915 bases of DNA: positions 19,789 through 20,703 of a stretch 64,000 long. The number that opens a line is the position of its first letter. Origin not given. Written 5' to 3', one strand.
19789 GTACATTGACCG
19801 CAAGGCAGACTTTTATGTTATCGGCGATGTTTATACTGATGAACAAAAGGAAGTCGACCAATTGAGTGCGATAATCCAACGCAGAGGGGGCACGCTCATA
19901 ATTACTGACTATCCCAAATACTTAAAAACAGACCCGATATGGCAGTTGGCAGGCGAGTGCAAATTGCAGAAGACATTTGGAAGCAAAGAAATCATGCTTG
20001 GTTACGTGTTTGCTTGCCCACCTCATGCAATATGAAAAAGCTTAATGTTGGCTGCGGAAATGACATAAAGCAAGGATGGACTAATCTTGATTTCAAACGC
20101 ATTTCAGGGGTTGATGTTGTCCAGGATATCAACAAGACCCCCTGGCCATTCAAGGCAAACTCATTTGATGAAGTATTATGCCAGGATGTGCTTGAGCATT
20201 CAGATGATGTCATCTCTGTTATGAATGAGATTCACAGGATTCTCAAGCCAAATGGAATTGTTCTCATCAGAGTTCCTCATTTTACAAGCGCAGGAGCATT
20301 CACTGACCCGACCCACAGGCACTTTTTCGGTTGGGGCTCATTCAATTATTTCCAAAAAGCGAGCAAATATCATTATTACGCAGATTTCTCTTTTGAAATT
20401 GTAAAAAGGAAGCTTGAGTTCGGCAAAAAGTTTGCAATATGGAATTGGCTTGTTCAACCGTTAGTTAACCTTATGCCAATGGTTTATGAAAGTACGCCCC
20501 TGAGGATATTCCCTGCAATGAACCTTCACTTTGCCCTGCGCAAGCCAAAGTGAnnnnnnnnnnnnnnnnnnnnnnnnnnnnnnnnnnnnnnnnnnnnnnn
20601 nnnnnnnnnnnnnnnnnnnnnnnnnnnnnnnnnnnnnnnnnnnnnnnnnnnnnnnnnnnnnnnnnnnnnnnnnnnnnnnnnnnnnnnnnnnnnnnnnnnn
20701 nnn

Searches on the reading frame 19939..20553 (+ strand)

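Call 46: search_protein_families(library=ncbifam, proteins=[window:19939-20553:+], max_evalue=0.001)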
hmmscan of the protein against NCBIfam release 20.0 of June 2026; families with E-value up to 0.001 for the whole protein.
window:19939-20553:+ (204 aa): 4 families
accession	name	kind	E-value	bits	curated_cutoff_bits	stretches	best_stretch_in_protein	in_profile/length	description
NF045667.1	MTase_DVU1556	equivalog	1.8e-06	27.6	155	1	40-110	50-119/213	DVU_1556 family methyltransferase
NF041675.1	sarc_dimgly_tmase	equivalog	4.1e-06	26.9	550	1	63-113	122-172/278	sarcosine/dimethylglycine N-methyltransferase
TIGR01983.1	UbiG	equivalog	4.9e-06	26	102.95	1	73-110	114-151/228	bifunctional 2-polyprenyl-6-hydroxyphenol methylase/3-demethylubiquinol 3-O-methyltransferase UbiG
NF041536.1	ArsM_DUF2284_UU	exception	0.00058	18.3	575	1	43-110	114-180/459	arsenite methyltransferase/DUF2284 domain selenoprotein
